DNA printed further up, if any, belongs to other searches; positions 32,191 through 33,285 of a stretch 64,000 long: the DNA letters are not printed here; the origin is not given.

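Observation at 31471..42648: Wood-Ljungdahl methyl-branch operon 6 kb from hgcAB: two corrinoid proteins, MT-II-like methyltransferase, DUF1638 and formate transporter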

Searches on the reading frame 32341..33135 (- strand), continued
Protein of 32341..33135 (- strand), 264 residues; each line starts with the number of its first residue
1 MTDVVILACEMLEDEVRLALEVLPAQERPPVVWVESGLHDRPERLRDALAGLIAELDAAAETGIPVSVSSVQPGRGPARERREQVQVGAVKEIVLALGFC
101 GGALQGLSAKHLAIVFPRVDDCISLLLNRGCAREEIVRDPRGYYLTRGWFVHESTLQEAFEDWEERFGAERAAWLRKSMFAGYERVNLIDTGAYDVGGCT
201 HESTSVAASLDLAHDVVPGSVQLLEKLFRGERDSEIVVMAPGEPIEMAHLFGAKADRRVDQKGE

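Call 41: find_homologous_proteins(query=L003:8879-9988:+, max_evalue=1e-10)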
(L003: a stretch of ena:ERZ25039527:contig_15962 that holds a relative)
Query L003:8879-9988:+ (369 aa): 509 proteins with E <= 1e-10 among 4027 candidates; the best 120 are listed.
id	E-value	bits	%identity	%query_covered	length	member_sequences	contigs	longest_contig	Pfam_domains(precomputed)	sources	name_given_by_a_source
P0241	3.4e-253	857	100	100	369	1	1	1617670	PF01208.24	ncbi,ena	-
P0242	1.9e-219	746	85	100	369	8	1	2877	PF01208.24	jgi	jgi:hypothetical protein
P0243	7.9e-217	737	84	100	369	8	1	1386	PF01208.24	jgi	jgi:hypothetical protein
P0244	3.8e-215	732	83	100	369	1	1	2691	PF01208.24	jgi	jgi:uroporphyrinogen decarboxylase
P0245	1.3e-214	730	82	100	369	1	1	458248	PF01208.24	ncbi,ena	-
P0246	4.7e-214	728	83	100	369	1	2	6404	PF01208.24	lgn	-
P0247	9.6e-214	727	83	100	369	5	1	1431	PF01208.24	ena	-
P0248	4.7e-213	725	81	100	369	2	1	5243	PF01208.24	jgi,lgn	-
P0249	7.7e-213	724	81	100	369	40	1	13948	PF01208.24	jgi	-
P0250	1.2e-212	724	81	100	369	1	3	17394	PF01208.24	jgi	jgi:hypothetical protein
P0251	2.4e-212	723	82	100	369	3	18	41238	PF01208.24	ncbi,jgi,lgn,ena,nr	ncbi:MAG: hypothetical protein GXY46_10030 [Actinobacteria bacterium]|nr:hypothetical protein [Actin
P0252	4.7e-212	722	82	100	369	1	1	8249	PF01208.24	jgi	jgi:Uroporphyrinogen decarboxylase (URO-D)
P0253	1.7e-211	720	82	100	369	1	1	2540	PF01208.24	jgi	jgi:Uroporphyrinogen decarboxylase (URO-D)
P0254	2.7e-211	719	82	100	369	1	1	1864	PF01208.24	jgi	jgi:hypothetical protein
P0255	6.7e-211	718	82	98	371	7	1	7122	PF01208.24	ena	-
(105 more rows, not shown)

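Call 43: search_solved_structures(query=A1, max_evalue=1)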
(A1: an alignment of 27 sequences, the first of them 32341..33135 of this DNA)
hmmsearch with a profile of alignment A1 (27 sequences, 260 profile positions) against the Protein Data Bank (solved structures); distinct sequences matched with E-value up to 1: 2.
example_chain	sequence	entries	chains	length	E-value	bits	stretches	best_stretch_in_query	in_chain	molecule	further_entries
6w09_E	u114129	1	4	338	0.58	12.3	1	27-129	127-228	E2 glycoprotein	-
9h51_c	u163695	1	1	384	0.99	11.5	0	76-145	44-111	Pseudouridylate synthase 1 homolog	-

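Call 45: search_protein_families(library=pfam, proteins=[L011:15535-16455:-, L011:16542-17810:-, L011:19674-20603:-, L011:12791-13972:+, L035:7678-9756:+, L035:6089-7492:-, L036:5310-8885:+, L036:8893-9810:+, L042:8464-9861:-, L042:6769-8178:-], max_evalue=0.00001)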
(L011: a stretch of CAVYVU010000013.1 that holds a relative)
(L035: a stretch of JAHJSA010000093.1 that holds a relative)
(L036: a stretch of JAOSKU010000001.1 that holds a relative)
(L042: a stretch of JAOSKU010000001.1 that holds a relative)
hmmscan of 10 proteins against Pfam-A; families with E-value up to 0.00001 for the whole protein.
L011:15535-16455:- (306 aa): 1 family
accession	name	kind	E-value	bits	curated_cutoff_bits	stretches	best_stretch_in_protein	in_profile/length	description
PF00809.28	Pterin_bind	-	2.1e-21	77.1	25.5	1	19-230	16-242/244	Pterin binding enzyme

L011:16542-17810:- (422 aa): 3 families
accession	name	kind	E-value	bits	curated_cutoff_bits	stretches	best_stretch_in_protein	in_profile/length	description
PF14574.11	RACo_C_ter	-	1.3e-49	169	27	1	7-168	96-256/261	C-terminal domain of RACo the ASKHA domain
PF01656.29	CbiA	-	2.5e-12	47.3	25.4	1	194-406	4-113/125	CobQ/CobB/MinD/ParA nucleotide binding domain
PF13614.12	AAA_31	-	1e-07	32.5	27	1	196-366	9-168/177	AAA domain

L011:19674-20603:- (309 aa): 2 families
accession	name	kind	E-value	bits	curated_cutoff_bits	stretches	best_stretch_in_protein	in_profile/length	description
PF04060.18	FeS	-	2.3e-14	53.2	23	1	12-44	1-33/33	Putative Fe-S cluster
PF03599.22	CdhD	-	5.3e-12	45.6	24.8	1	64-147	2-89/387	CO dehydrogenase/acetyl-CoA synthase delta subunit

L011:12791-13972:+ (393 aa): 2 families
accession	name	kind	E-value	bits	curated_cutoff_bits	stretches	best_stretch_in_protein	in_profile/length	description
PF01512.22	Complex1_51K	-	3.4e-41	141.1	31.2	1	178-349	1-149/150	Nuo51 FMN-binding domain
PF01257.25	2Fe-2S_thioredx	-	2.9e-06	27.6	24.8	1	20-101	60-143/145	Thioredoxin-like [2Fe-2S] ferredoxin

L035:7678-9756:+ (692 aa): 6 families
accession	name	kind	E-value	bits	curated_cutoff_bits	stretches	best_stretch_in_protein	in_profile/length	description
PF00072.30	Response_reg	-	1e-18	68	30.2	1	569-678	1-108/111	Response regulator receiver domain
PF02518.31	HATPase_c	-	4.9e-17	62.8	26.4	1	423-544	2-110/111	Histidine kinase-, DNA gyrase B-, and HSP90-like ATPase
PF13426.13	PAS_9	-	1.2e-11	45.2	27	1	39-124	12-93/103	PAS domain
PF00989.32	PAS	-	8.5e-09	35.9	22.6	1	24-122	5-103/113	PAS fold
PF00512.31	HisKA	-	3.1e-08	34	26.9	1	317-379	3-64/66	His Kinase A (phospho-acceptor) domain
PF13188.13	PAS_8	-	1.7e-07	31.3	21.8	0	26-77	7-58/65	PAS domain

L035:6089-7492:- (467 aa): 3 families
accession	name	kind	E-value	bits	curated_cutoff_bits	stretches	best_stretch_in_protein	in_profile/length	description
PF13167.11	GTP-bdg_N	-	3.4e-31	108.1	25.4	1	59-147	1-89/89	GTP-binding GTPase N-terminal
PF16360.10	GTP-bdg_M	-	1.5e-29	102.8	29.5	1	149-228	1-79/79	GTP-binding GTPase Middle Region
PF01926.29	MMR_HSR1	-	1e-21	77.6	21.9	1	235-355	1-113/113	50S ribosome-binding GTPase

L036:5310-8885:+ (1191 aa): 13 families
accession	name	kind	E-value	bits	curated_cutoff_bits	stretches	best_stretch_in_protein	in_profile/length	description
PF01855.24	POR_N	-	4.7e-80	269.1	27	1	18-248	2-230/231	Pyruvate flavodoxin/ferredoxin oxidoreductase, thiamine diP-bdg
PF01558.24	POR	-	1.2e-29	104.1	27.4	1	431-611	1-169/173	Pyruvate ferredoxin/flavodoxin oxidoreductase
PF10371.14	EKR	-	7.3e-26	90.2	27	1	632-683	4-55/55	Domain of unknown function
PF17147.9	PFOR_II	-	7.2e-14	52.4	27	1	270-367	1-95/102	Pyruvate:ferredoxin oxidoreductase core domain II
PF14697.11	Fer4_21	-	1.7e-09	38.1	35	0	742-762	33-53/59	4Fe-4S dicluster domain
PF12838.12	Fer4_7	-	5e-09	36.9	27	1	694-761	2-49/52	4Fe-4S dicluster domain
PF13237.11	Fer4_10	-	6e-09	36.1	25.5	1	688-761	3-53/53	4Fe-4S dicluster domain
PF12837.12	Fer4_6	-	3.5e-08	33.5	25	0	686-707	1-22/24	4Fe-4S binding domain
PF13484.11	Fer4_16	-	4.8e-08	34.1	30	1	694-761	2-64/66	4Fe-4S double cluster binding domain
PF00037.32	Fer4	-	3.3e-07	30.3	21.1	0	687-709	1-23/24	4Fe-4S binding domain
PF13183.11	Fer4_8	-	3.8e-07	31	27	1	694-761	5-65/68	4Fe-4S dicluster domain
PF02775.26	TPP_enzyme_C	-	9.1e-07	29.2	21.9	1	970-1081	46-149/151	Thiamine pyrophosphate enzyme, C-terminal TPP binding domain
PF12797.12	Fer4_2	-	1.1e-06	28.7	24.5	0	686-705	2-21/22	4Fe-4S binding domain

L036:8893-9810:+ (305 aa): 0 families

L042:8464-9861:- (465 aa): 3 families
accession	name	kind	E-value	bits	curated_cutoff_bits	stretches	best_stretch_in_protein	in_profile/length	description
PF16360.10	GTP-bdg_M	-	1.4e-30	106.1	29.5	1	149-228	1-79/79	GTP-binding GTPase Middle Region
PF13167.11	GTP-bdg_N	-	5.5e-30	104.2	25.4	1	59-147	1-89/89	GTP-binding GTPase N-terminal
PF01926.29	MMR_HSR1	-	9.6e-21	74.5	21.9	1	236-355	2-113/113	50S ribosome-binding GTPase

L042:6769-8178:- (469 aa): 3 families
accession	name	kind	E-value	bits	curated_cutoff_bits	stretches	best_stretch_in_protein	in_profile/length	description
PF02737.24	3HCDH_N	-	1e-44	153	22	1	28-206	2-178/180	3-hydroxyacyl-CoA dehydrogenase, NAD binding domain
PF07883.17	Cupin_2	-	1.5e-11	44.2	27.2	1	383-445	2-63/70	Cupin domain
PF00725.27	3HCDH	-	2.5e-11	44.4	22.1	1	210-269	1-60/97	3-hydroxyacyl-CoA dehydrogenase, C-terminal domain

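Call 46: search_protein_families(library=pfam, proteins=[L039:6774-8675:+, L039:5104-6324:+, L039:10901-12052:-, L052:5506-6903:+, L052:7584-8954:+, L054:5068-8211:+, L054:8341-9195:+, L054:9202-9948:+, L054:11439-12527:+, L054:12508-14115:+], max_evalue=0.00001)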
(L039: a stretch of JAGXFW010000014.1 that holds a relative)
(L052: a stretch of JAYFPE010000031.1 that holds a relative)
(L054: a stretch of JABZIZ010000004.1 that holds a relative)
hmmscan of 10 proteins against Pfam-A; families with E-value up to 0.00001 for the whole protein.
L039:6774-8675:+ (633 aa): 2 families
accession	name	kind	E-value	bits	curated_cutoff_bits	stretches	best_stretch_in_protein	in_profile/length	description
PF01314.23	AFOR_C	-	3.5e-108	362.6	27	1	236-624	6-385/385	Aldehyde ferredoxin oxidoreductase, domains 2 & 3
PF02730.20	AFOR_N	-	5.5e-68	229.1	29.8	1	12-218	3-198/199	Aldehyde ferredoxin oxidoreductase, N-terminal domain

L039:5104-6324:+ (406 aa): 3 families
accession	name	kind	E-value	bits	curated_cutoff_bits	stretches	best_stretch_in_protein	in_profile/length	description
PF25137.1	ADH_Fe_C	-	1.2e-51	175.6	27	1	207-406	1-194/194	Fe-containing alcohol dehydrogenase family, C-terminal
PF00465.25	Fe-ADH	-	1.9e-45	154.9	31.3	1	26-196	1-168/168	Iron-containing alcohol dehydrogenase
PF13685.12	Fe-ADH_2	-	3.7e-10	40.4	28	1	31-126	2-94/149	Iron-containing alcohol dehydrogenase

L039:10901-12052:- (383 aa): 5 families
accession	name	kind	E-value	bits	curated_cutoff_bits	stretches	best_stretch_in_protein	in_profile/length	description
PF00441.29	Acyl-CoA_dh_1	-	3.9e-46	157.3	22.4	1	228-376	1-148/150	Acyl-CoA dehydrogenase, C-terminal domain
PF02770.24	Acyl-CoA_dh_M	-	2.2e-26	92.3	33.3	1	122-216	1-97/97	Acyl-CoA dehydrogenase, middle domain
PF02771.21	Acyl-CoA_dh_N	-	9.6e-25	87.6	22.9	1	7-118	1-113/113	Acyl-CoA dehydrogenase, N-terminal domain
PF08028.16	Acyl-CoA_dh_2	-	4.2e-22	79.3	22.7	1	244-366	2-133/134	Acyl-CoA dehydrogenase, C-terminal domain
PF22924.1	ACOX_C_alpha1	-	3.5e-08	33.9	27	0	306-368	97-159/169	Acyl-CoA oxidase, C-alpha1 domain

L052:5506-6903:+ (465 aa): 1 family
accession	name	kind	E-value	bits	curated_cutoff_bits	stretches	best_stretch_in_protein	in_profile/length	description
PF02133.21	Transp_cyt_pur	-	1.5e-49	169.5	23.5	1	21-438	2-426/440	Permease for cytosine/purines, uracil, thiamine, allantoin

L052:7584-8954:+ (456 aa): 1 family
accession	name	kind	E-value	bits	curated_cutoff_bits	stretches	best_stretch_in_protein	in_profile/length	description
PF05369.18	MtmB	-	6.7e-86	289.3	25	1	3-452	2-450/450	Monomethylamine methyltransferase MtmB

L054:5068-8211:+ (1047 aa): 6 families
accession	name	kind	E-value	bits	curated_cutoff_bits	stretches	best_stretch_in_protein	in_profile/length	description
PF02836.23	Glyco_hydro_2_C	-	1.2e-97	327.1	21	1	315-610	1-301/302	Glycosyl hydrolases family 2, TIM barrel domain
PF02929.23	Bgal_small_N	-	7.2e-78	262.1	25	1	756-1044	2-248/248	Beta galactosidase small chain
PF02837.24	Glyco_hydro_2_N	-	2.6e-39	135.3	28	1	45-217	2-169/169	Glycosyl hydrolases family 2, sugar binding domain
PF16353.11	LacZ_4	-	6.8e-20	71.6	27.3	1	618-700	1-83/87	Beta-galactosidase, domain 4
PF00703.27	Glyco_hydro_2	-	2e-10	41.9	23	1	219-313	1-109/109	Glycosyl hydrolases family 2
PF22666.2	Glyco_hydro_2_N2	-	2.6e-06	28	27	1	122-187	51-117/167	Glycosyl hydrolase 2 galactose-binding domain-like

L054:8341-9195:+ (284 aa): 1 family
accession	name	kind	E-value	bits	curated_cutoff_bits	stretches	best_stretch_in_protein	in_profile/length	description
PF00303.24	Thymidylat_synt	-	3.5e-53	180.9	24.3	1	11-277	5-259/266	Thymidylate synthase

L054:9202-9948:+ (248 aa): 1 family
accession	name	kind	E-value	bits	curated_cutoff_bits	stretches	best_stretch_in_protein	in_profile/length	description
PF01183.26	Glyco_hydro_25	-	4.5e-45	154.6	27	1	49-224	1-179/180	Glycosyl hydrolases family 25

L054:11439-12527:+ (362 aa): 1 family
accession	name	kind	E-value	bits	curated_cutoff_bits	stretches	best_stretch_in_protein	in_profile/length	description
PF01208.23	URO-D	-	1.7e-78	264.5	23.9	1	24-356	2-345/346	Uroporphyrinogen decarboxylase (URO-D)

L054:12508-14115:+ (535 aa): 3 families
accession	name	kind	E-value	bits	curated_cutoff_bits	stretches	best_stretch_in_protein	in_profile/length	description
PF14574.11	RACo_C_ter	-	1.6e-75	254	27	1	288-535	2-250/261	C-terminal domain of RACo the ASKHA domain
PF17651.6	Raco_middle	-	3.4e-57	193.1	26.8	1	122-284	1-162/163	RACo middle region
PF00111.32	Fer2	-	2.1e-11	44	21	1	8-86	1-76/77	2Fe-2S iron-sulfur cluster binding domain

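Call 47: predict_structure(alignment_id=A1)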
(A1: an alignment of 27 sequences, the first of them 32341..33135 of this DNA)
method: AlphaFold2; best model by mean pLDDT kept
length: 264 residues; sequences in the alignment: 27
mean_pLDDT: 87.0   pTM: 0.85
mean pLDDT of the five models: 87.0, 82.2, 77.3, 77.0, 76.6
residues with pLDDT >= 90: 154; 70-90: 87; 50-70: 11; < 50: 12
segments of 3 or more residues with pLDDT < 50: 254-264
pLDDT, mean of each block of 10 residues (from residue 1): 87 94 95 86 90 96 95 88 95 85 88 88 81 81 89 75 91 89 94 89 91 94 93 91 90 46 36
secondary structure, 60 per line:
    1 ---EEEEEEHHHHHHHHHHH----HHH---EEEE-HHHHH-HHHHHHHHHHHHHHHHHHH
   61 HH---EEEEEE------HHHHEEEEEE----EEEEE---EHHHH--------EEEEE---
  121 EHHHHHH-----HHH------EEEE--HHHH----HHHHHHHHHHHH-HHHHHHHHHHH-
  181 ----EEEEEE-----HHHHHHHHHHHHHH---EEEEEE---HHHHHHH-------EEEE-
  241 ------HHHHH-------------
elements in order: E4-9 H10-20 E31-34 H36-40 H42-62 E66-71 H78-81 E82-87 E92-96 H101-104 E113-117 H122-127 E142-145 H148-151 H156-167 H169-179 E185-190 H196-209 E213-218 H222-228 E236-239 H247-251

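Call 70: search_protein_families(library=ncbifam, proteins=[L005:7283-8614:+, L005:8640-9974:+, L003:8879-9988:+], max_evalue=0.00001)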
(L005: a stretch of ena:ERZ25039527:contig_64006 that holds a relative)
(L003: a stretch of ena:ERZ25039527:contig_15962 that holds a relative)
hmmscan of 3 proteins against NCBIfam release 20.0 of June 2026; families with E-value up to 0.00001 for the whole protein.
L005:7283-8614:+ (443 aa): 1 family
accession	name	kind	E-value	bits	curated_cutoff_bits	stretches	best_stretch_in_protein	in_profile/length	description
NF004889.0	PRK06252.1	subfamily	2.9e-06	26.5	244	0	254-443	153-335/340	methylcobalamin:coenzyme M methyltransferase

L005:8640-9974:+ (444 aa): 3 families
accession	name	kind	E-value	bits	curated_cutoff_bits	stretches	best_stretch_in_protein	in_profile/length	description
TIGR01463.1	mtaA_cmuA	subfamily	6.9e-09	35.4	235.4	1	308-441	208-338/340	MtaA/CmuA family methyltransferase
NF004889.0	PRK06252.1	subfamily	2.1e-06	27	244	1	243-442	146-337/340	methylcobalamin:coenzyme M methyltransferase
TIGR01464.1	hemE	equivalog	9.5e-06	24.8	302.95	0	308-439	206-337/338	uroporphyrinogen decarboxylase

L003:8879-9988:+ (369 aa): 4 families
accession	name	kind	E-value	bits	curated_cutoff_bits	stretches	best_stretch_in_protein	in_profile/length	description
NF004889.0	PRK06252.1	subfamily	3e-18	65.9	244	1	148-367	125-333/340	methylcobalamin:coenzyme M methyltransferase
TIGR01463.1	mtaA_cmuA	subfamily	1.7e-12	47.2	235.4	1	160-367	134-335/340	MtaA/CmuA family methyltransferase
NF040654.1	MtaA_Meth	equivalog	3.9e-10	39.2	400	1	145-366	120-331/337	methylcobamide:CoM methyltransferase MtaA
TIGR01464.1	hemE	equivalog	6.2e-07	28.7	302.95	1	221-368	194-337/338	uroporphyrinogen decarboxylase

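Call 71: search_solved_structures(query=L003:8879-9988:+, max_evalue=0.001)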
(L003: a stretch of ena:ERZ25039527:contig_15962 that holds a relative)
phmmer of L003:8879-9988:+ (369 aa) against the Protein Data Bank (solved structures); distinct sequences matched with E-value up to 0.001: 2.
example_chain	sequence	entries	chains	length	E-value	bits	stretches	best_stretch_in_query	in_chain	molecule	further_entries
9rui_A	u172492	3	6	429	8.8e-21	77.2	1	80-366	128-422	CdmB from Acetobacterium malicum subsp. dehalogenans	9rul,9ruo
1j93_A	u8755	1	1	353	0.00039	22.5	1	184-326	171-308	UROPORPHYRINOGEN DECARBOXYLASE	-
